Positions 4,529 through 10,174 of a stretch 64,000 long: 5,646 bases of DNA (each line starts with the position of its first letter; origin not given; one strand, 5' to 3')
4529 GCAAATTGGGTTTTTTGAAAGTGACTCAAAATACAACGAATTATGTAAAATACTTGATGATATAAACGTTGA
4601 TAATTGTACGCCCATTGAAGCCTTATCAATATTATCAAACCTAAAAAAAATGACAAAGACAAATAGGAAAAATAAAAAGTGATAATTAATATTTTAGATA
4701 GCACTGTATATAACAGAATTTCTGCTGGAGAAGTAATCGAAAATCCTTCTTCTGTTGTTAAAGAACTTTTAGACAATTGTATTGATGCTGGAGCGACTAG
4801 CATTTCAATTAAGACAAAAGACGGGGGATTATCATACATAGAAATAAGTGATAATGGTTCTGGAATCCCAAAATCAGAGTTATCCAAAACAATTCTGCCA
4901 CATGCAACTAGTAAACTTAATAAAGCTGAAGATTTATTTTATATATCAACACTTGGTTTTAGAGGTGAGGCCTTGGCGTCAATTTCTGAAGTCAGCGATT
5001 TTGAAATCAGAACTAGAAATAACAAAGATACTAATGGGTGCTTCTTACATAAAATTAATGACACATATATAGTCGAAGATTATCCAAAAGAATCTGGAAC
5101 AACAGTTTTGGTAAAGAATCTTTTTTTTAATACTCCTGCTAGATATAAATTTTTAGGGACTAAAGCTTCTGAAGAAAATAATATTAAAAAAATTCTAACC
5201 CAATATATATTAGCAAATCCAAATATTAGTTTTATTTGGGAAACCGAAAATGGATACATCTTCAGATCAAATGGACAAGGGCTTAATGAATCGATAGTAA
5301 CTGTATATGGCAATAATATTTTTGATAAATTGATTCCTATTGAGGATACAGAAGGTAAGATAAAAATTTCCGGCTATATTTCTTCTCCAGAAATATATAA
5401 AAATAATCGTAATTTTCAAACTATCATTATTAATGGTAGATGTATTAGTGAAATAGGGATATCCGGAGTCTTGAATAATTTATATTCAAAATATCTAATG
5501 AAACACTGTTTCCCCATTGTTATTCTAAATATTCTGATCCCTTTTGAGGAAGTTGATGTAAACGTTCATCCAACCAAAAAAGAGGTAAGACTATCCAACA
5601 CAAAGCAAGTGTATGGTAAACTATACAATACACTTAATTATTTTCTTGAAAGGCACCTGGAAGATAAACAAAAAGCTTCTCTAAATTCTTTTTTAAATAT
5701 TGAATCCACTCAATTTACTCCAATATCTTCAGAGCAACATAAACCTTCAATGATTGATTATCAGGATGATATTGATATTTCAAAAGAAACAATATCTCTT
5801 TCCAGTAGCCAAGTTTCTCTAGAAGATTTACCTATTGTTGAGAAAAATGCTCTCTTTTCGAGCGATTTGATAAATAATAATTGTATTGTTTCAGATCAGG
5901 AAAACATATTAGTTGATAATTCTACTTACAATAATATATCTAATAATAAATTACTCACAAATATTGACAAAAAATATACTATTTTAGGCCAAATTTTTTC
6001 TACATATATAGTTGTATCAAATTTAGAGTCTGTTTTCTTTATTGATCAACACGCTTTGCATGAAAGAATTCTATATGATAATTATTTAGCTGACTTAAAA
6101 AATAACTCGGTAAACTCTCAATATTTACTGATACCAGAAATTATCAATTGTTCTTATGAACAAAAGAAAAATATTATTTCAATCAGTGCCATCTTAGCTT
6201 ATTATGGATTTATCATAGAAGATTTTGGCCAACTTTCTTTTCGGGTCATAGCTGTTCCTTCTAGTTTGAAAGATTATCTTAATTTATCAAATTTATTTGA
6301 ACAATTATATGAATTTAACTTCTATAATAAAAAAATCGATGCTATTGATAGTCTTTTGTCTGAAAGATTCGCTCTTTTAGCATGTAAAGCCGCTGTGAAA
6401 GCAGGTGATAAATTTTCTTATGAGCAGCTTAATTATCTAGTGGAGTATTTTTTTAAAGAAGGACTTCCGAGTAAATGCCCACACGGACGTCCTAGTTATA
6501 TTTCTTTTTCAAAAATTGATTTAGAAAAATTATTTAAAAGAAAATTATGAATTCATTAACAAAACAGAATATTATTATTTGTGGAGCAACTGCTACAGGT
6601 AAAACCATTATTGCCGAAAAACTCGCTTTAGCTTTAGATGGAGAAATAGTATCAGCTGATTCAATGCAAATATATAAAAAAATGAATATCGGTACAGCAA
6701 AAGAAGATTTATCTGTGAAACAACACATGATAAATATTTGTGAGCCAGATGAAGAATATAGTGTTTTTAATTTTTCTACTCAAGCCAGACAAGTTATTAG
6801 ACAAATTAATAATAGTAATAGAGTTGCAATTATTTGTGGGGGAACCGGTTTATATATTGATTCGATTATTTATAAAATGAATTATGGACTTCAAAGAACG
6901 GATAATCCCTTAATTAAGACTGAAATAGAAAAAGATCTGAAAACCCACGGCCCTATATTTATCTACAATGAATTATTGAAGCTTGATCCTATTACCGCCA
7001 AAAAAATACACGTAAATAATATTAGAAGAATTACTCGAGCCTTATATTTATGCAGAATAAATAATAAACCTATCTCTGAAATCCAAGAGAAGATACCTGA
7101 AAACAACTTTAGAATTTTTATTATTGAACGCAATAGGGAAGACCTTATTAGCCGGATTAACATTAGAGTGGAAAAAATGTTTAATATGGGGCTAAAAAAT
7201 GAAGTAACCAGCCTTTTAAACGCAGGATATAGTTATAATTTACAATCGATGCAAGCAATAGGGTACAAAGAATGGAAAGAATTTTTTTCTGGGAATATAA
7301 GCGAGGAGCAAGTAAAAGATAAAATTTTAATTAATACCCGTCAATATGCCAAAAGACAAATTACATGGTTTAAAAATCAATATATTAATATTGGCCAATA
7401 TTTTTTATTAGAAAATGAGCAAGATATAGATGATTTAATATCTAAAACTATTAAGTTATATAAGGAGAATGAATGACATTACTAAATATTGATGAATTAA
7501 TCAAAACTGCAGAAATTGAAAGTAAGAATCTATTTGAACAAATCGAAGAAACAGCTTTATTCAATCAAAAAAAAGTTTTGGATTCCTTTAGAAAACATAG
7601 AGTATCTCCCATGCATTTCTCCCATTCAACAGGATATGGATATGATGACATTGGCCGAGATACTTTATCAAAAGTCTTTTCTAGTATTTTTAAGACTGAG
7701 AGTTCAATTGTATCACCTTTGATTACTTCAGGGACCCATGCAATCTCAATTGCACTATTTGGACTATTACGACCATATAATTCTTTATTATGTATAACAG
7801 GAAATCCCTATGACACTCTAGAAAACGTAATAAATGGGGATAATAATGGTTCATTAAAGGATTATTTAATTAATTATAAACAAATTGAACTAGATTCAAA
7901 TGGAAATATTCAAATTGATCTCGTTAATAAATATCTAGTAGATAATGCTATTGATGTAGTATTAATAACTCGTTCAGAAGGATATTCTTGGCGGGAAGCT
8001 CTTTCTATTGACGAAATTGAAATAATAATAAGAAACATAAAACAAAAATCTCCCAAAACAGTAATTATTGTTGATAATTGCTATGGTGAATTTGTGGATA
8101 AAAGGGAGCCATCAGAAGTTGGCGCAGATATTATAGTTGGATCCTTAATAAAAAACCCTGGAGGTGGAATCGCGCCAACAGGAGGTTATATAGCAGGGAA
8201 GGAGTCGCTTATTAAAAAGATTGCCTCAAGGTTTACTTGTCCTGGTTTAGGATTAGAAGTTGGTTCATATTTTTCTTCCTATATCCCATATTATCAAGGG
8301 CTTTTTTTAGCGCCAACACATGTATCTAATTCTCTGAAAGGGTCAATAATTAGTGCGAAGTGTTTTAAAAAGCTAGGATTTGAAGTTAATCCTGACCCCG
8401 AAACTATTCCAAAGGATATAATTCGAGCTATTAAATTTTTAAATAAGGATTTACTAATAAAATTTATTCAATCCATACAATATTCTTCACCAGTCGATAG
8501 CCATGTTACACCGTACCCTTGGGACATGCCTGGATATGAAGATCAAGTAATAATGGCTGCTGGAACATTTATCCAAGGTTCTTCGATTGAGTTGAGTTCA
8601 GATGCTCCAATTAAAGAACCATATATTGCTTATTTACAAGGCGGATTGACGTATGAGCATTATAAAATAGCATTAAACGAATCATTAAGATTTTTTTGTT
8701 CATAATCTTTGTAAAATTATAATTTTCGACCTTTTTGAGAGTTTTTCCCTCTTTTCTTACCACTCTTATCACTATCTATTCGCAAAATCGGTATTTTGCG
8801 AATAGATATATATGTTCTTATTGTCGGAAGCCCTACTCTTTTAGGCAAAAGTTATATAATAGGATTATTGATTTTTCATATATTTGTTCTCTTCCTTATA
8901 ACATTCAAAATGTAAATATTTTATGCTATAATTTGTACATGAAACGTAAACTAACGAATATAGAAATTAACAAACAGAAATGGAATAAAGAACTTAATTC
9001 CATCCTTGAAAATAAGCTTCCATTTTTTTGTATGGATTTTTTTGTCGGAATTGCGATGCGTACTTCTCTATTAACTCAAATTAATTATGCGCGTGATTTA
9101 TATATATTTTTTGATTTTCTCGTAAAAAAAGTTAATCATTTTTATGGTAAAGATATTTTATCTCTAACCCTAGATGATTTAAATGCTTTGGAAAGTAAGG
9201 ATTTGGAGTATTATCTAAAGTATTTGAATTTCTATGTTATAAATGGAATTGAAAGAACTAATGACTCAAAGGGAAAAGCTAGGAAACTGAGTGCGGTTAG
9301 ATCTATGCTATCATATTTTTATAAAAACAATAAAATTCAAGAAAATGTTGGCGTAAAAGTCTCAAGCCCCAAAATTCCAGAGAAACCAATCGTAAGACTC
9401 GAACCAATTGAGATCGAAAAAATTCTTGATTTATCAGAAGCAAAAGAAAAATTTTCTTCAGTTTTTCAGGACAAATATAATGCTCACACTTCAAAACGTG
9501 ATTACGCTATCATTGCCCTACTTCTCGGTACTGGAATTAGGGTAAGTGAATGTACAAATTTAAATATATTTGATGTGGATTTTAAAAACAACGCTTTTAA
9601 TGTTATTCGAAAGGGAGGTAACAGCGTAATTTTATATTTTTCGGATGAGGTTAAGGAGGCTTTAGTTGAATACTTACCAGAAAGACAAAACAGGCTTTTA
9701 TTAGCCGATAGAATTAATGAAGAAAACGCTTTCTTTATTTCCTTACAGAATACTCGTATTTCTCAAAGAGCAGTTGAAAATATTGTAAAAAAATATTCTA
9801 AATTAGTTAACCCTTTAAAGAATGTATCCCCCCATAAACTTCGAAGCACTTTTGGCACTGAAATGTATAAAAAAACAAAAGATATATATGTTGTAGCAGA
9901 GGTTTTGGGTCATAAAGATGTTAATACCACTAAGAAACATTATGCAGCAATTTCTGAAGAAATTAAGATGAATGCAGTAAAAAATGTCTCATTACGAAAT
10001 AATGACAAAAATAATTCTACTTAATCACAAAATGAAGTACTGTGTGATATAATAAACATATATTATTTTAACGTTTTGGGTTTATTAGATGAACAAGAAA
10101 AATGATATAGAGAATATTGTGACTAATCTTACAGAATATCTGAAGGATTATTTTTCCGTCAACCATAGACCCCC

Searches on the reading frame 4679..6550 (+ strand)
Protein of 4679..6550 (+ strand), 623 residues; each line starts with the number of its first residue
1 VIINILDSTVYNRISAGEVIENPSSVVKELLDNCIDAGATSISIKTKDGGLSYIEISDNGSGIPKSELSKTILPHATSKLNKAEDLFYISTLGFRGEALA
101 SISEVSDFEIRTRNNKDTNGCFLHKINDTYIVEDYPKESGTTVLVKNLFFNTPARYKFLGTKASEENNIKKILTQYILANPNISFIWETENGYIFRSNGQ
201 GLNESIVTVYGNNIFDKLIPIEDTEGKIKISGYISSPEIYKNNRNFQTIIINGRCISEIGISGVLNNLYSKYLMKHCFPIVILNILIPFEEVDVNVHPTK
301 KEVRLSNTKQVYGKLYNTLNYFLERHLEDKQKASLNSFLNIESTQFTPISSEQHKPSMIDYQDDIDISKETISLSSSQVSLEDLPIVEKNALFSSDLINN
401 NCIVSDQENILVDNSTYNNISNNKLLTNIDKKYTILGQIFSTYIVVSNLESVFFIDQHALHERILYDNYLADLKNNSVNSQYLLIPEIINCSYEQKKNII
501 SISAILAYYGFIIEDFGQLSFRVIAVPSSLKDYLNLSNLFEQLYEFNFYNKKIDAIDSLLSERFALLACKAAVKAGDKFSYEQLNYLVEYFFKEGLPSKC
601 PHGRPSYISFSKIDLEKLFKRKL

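Call 40: search_protein_families(library=pfam, proteins=[window:4679-6550:+], max_evalue=0.00001)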
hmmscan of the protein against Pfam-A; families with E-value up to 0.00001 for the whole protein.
window:4679-6550:+ (623 aa): 4 families
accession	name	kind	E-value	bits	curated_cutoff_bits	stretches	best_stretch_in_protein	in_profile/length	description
PF01119.25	DNA_mis_repair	-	7.4e-34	116.4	26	1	207-323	2-118/119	DNA mismatch repair protein, C-terminal domain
PF08676.16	MutL_C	-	3.1e-27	95.4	25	1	436-578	1-141/142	MutL C terminal dimerisation domain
PF13589.12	HATPase_c_3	-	8e-12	45.8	25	1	24-126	4-105/137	Histidine kinase-, DNA gyrase B-, and HSP90-like ATPase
PF02518.31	HATPase_c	-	6.5e-07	30.2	26.4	1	25-75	8-61/111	Histidine kinase-, DNA gyrase B-, and HSP90-like ATPase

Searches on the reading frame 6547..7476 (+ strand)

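Call 74: search_protein_families(library=pfam, proteins=[window:6547-7476:+], max_evalue=0.00001)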
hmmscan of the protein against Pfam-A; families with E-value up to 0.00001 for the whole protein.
window:6547-7476:+ (309 aa): 1 family
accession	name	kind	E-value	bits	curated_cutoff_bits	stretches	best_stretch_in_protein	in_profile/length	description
PF01715.23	IPPT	-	6.4e-72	242.6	23.6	1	41-278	1-243/243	IPP transferase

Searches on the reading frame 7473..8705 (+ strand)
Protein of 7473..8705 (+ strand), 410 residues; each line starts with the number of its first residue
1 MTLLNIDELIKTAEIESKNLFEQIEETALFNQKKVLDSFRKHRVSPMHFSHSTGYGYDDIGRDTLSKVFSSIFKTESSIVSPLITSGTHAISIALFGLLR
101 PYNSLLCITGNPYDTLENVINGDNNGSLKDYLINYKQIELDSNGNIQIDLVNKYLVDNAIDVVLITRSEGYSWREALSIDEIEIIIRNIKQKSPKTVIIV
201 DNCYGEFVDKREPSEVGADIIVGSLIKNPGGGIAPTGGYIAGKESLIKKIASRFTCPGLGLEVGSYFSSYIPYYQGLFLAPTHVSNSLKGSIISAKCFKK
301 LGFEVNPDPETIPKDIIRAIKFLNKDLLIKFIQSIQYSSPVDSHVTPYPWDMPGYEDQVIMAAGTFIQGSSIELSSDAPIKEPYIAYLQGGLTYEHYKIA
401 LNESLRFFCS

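Call 74: search_protein_families(library=pfam, proteins=[window:7473-8705:+], max_evalue=0.00001)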
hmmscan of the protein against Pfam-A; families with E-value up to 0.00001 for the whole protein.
window:7473-8705:+ (410 aa): 1 family
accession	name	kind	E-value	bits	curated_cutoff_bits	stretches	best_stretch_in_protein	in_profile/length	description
PF06838.17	Met_gamma_lyase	-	2.8e-169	563.4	24.2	1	8-405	3-401/405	Methionine gamma-lyase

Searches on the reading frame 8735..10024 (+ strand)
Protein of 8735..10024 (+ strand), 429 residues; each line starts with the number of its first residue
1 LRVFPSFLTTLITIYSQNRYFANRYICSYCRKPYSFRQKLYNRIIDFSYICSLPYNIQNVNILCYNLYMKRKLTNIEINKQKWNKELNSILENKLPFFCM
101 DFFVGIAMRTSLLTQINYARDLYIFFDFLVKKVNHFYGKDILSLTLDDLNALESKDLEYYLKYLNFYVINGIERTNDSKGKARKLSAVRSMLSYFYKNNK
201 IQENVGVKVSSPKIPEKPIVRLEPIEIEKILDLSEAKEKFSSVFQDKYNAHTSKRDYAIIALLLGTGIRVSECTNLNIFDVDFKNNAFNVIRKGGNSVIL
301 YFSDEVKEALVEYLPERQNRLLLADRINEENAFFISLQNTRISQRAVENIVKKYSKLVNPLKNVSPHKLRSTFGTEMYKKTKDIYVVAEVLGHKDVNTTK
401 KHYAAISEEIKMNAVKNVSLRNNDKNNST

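Call 40: search_protein_families(library=pfam, proteins=[window:8735-10024:+], max_evalue=0.00001)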
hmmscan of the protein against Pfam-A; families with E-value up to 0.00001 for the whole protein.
window:8735-10024:+ (429 aa): 1 family
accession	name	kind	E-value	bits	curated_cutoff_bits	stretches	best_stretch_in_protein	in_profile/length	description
PF00589.27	Phage_integrase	-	3.9e-33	115.1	27.1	1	236-407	17-169/172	Phage integrase family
